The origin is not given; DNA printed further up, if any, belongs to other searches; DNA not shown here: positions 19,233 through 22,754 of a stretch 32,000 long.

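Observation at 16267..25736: Tandem, co-oriented triplet of about 1000-aa archaeal surface proteins combining an RCC1 propeller with an ephrin-receptor-like cysteine ladder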

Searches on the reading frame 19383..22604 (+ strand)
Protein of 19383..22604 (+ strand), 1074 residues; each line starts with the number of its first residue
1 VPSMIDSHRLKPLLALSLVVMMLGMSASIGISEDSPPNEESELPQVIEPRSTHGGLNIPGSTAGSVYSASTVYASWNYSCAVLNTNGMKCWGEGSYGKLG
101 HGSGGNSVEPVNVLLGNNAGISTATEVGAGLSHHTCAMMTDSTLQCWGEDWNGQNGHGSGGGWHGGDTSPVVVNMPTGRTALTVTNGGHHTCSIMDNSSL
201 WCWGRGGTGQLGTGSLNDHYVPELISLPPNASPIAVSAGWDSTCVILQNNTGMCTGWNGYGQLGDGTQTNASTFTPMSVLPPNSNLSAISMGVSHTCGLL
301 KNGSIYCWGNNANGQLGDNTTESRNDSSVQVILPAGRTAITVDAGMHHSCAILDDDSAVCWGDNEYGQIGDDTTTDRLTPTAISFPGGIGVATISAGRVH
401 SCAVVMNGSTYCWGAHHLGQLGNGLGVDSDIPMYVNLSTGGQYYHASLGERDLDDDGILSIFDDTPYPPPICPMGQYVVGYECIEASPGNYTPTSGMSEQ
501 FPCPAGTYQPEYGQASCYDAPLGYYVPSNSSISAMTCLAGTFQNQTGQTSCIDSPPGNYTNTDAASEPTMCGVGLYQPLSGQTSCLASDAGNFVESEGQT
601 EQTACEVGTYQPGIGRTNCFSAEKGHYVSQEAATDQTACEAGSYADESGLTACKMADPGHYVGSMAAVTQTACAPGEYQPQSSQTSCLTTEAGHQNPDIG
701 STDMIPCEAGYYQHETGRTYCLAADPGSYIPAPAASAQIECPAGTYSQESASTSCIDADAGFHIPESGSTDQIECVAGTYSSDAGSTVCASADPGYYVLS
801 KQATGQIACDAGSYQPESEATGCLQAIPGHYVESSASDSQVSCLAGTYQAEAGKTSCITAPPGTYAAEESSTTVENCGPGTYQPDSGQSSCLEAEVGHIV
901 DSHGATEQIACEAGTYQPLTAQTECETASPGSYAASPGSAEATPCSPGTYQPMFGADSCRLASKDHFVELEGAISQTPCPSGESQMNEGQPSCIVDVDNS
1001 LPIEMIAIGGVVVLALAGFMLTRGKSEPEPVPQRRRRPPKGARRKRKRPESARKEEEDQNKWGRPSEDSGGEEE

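Call 6: search_protein_families(library=pfam, proteins=[window:19383-22604:+], max_evalue=0.01)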
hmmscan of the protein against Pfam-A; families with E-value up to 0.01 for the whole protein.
window:19383-22604:+ (1074 aa): 5 families
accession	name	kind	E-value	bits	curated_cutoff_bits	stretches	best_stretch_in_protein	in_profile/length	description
PF25390.1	WD40_RLD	-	7.6e-59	200.3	150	2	234-441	92-298/363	RCC1-like domain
PF00415.24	RCC1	-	3.6e-44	149.5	21.7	6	199-246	3-50/50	Regulator of chromosome condensation (RCC1) repeat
PF07699.19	Ephrin_rec_like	-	2.5e-37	126.9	23.1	5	841-877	12-48/48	Tyrosine-protein kinase ephrin type A/B receptor-like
PF13540.12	RCC1_2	-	4.2e-35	119.1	22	4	288-315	3-30/30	Regulator of chromosome condensation (RCC1) repeat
PF25384.1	Alsin_RLD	-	0.0012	18.7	100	0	361-431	247-317/405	Alsin RCC1-like domain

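Call 7: search_protein_families(library=ncbifam, proteins=[window:19383-22604:+], max_evalue=0.01)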
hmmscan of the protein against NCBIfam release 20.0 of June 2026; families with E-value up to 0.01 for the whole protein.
window:19383-22604:+ (1074 aa): 0 families

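Call 36: find_related_loci(query=A2, collection=genome_contigs, flank=8000)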
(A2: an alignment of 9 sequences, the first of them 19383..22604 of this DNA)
Query A2 (1074 aa) in genome_contigs; peptide patterns used: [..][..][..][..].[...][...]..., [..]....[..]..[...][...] (x = any residue, [..] = any of these).
599 stretches matched a pattern (row limit reached: there are more); 228 encode a relative of the query (tblastn E <= 1e-3); the best 80 are kept; 77 distinct loci.
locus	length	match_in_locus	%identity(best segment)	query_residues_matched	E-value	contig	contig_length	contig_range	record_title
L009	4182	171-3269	53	13-1057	0e+0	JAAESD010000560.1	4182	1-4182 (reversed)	MAG: bacterium isolate Ust_3 UstG_CONTIG4759599, whole genome shotgun sequence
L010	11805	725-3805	47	60-1054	0e+0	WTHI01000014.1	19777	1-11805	MAG: Methanobacteriota archaeon isolate PL34863bin_27 NODE_1122_length_19777_cov_82.534936, whole genome shotgun sequenc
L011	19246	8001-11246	45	4-1056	0e+0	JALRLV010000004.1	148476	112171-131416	MAG: Candidatus Thalassarchaeaceae archaeon isolate WKH.41 NODE_4_length_148476_cov_14.111025, whole genome shotgun sequ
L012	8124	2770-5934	44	4-1054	0e+0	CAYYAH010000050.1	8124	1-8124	MAG TPA_asm: uncultured Candidatus Poseidoniales archaeon isolate SRP077602_co4_684 genome assembly, contig: NODE_17009_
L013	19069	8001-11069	43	13-1046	0e+0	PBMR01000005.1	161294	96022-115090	MAG: Methanobacteriota archaeon isolate SP208 33321, whole genome shotgun sequence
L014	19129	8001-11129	42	3-1043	0e+0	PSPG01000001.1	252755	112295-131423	MAG: Candidatus Thalassarchaeum betae isolate Cayman_51_deep scaffold_18, whole genome shotgun sequence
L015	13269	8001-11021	42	3-1025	0e+0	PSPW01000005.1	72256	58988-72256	MAG: Methanobacteriota archaeon isolate Guaymas_23 scaffold_239, whole genome shotgun sequence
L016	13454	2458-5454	43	14-1025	0e+0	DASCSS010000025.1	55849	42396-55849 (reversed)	MAG TPA_asm: Candidatus Thalassarchaeaceae archaeon isolate Ts_MAG_34 c_000000475413, whole genome shotgun sequence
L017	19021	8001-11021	42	4-1027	0e+0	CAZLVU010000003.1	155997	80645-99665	MAG TPA_asm: uncultured Candidatus Poseidoniales archaeon isolate SRP260945_co1_377 genome assembly, contig: NODE_51_len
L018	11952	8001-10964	43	24-1021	0e+0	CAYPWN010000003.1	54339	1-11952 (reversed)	MAG TPA_asm: uncultured Candidatus Poseidoniales archaeon isolate ERP001736_co1_401 genome assembly, contig: NODE_180_le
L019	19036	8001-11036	42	24-1048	0e+0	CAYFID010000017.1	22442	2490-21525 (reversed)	MAG TPA_asm: uncultured Candidatus Poseidoniales archaeon isolate ERP001736_co1_142 genome assembly, contig: NODE_982_le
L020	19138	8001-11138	42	3-1049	0e+0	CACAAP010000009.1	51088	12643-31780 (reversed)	uncultured Candidatus Poseidoniales archaeon isolate AG-343-E09 genome assembly, contig: AG-343-E09_NODE_9, whole genome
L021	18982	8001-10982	43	24-1025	0e+0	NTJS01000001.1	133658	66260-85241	MAG: Marine Group II euryarchaeote MED-G35 EUII-MED-G35-C1, whole genome shotgun sequence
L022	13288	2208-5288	41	3-1021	0e+0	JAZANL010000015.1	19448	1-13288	MAG: Thermoplasmatota archaeon isolate XB_MAG961 DB_MAG961_0015, whole genome shotgun sequence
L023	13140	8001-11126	42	1-1056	0e+0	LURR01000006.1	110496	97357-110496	MAG: Marine group II euryarchaeote REDSEA-S11_B3N4 scaffold6, whole genome shotgun sequence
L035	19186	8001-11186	61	3-1074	0e+0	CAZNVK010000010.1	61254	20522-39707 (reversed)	MAG TPA_asm: uncultured Candidatus Poseidoniales archaeon isolate SRP167671_co2_219 genome assembly, contig: NODE_599_le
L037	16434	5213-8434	90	1-1074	0e+0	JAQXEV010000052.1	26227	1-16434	MAG: Candidatus Thalassarchaeaceae archaeon isolate cluster2-bin.113 k141_71948, whole genome shotgun sequence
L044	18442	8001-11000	36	1-994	3e-166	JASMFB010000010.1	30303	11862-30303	MAG: Candidatus Thalassarchaeaceae archaeon isolate ETNP7_MAG_13 NODE_10_length_30303_cov_3.974161, whole genome shotgun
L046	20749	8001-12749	37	47-1056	1e-156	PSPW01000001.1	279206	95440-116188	MAG: Methanobacteriota archaeon isolate Guaymas_23 scaffold_6, whole genome shotgun sequence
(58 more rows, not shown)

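Call 45: search_protein_families(library=pfam, proteins=[L044:7989-12518:+, L044:12511-17757:+, L046:5937-13430:+], max_evalue=1)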
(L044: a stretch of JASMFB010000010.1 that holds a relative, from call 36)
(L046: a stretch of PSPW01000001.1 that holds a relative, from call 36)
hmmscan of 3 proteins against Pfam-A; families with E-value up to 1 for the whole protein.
L044:7989-12518:+ (1510 aa): 11 families
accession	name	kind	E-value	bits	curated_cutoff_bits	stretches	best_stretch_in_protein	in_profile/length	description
PF25390.1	WD40_RLD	-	2.7e-76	257.7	150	2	72-276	146-346/363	RCC1-like domain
PF13540.12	RCC1_2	-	4.3e-54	179.5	22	7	128-156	2-30/30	Regulator of chromosome condensation (RCC1) repeat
PF00415.24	RCC1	-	7.2e-54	180.6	21.7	7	200-244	6-50/50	Regulator of chromosome condensation (RCC1) repeat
PF07699.19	Ephrin_rec_like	-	1e-15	57.7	23.1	5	955-1003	1-48/48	Tyrosine-protein kinase ephrin type A/B receptor-like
PF25384.1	Alsin_RLD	-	7.8e-14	52.2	100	3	193-265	239-311/405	Alsin RCC1-like domain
PF02412.23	TSP_3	-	1.9e-06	27.9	25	3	1150-1182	2-32/36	Thrombospondin type 3 repeat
PF21178.2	Itf52_C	-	0.00086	19.4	27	0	789-803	14-28/51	Intraflagellar transport protein 52, C-terminal domain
PF14520.12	HHH_5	-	0.015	16.2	27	1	1417-1449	3-35/57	Helix-hairpin-helix domain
PF11731.14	Cdd1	-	0.037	14.7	25.5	1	1416-1449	6-39/86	Pathogenicity locus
PF00614.28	PLDc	-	0.038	14.5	21.9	0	287-303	2-18/28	Phospholipase D Active site motif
PF17117.11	DUF5104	-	0.14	13.1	27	1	1441-1484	21-63/107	Domain of unknown function (DUF5104)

L044:12511-17757:+ (1749 aa): 10 families
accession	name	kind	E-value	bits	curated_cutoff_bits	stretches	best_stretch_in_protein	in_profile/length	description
PF25390.1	WD40_RLD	-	1.4e-36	127.1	150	2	766-1047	84-335/363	RCC1-like domain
PF00415.24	RCC1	-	8.3e-26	90.8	21.7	4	790-837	3-50/50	Regulator of chromosome condensation (RCC1) repeat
PF13540.12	RCC1_2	-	4.7e-21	74.4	22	6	825-853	2-30/30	Regulator of chromosome condensation (RCC1) repeat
PF02412.23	TSP_3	-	1.5e-19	69.8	25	9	1338-1361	12-32/36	Thrombospondin type 3 repeat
PF05345.18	He_PIG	-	6.7e-10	39.7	24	2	365-412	43-92/96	Putative Ig domain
PF13202.12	EF-hand_5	-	0.00023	20.9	25.9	1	1703-1721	4-22/25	EF hand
PF25384.1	Alsin_RLD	-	0.00047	20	100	1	781-857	234-310/405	Alsin RCC1-like domain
PF00036.39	EF-hand_1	-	0.0045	16.9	25.4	1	1702-1722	4-24/29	EF hand domain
PF13499.12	EF-hand_7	-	0.074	13.9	30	1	1703-1725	7-29/67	EF-hand domain pair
PF13405.12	EF-hand_6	-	0.1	12.9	25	1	1703-1721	5-23/30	EF-hand domain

L046:5937-13430:+ (2498 aa): 7 families
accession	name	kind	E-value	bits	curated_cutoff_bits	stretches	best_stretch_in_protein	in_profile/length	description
PF25390.1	WD40_RLD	-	2e-62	212.1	150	2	863-1113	88-336/363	RCC1-like domain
PF07699.19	Ephrin_rec_like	-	6e-62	205.7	23.1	22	1941-1989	1-48/48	Tyrosine-protein kinase ephrin type A/B receptor-like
PF00415.24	RCC1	-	2.3e-46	156.6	21.7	6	937-983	4-50/50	Regulator of chromosome condensation (RCC1) repeat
PF13540.12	RCC1_2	-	2.4e-39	132.6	22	7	970-999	1-30/30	Regulator of chromosome condensation (RCC1) repeat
PF02037.33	SAP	-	4.7e-11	42.5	23.9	1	2274-2308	1-35/37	SAP domain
PF21231.2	GH141_M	-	0.00032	21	27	1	307-341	124-156/156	GH141 insertion domain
PF25384.1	Alsin_RLD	-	0.0082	15.9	100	1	969-1003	276-310/405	Alsin RCC1-like domain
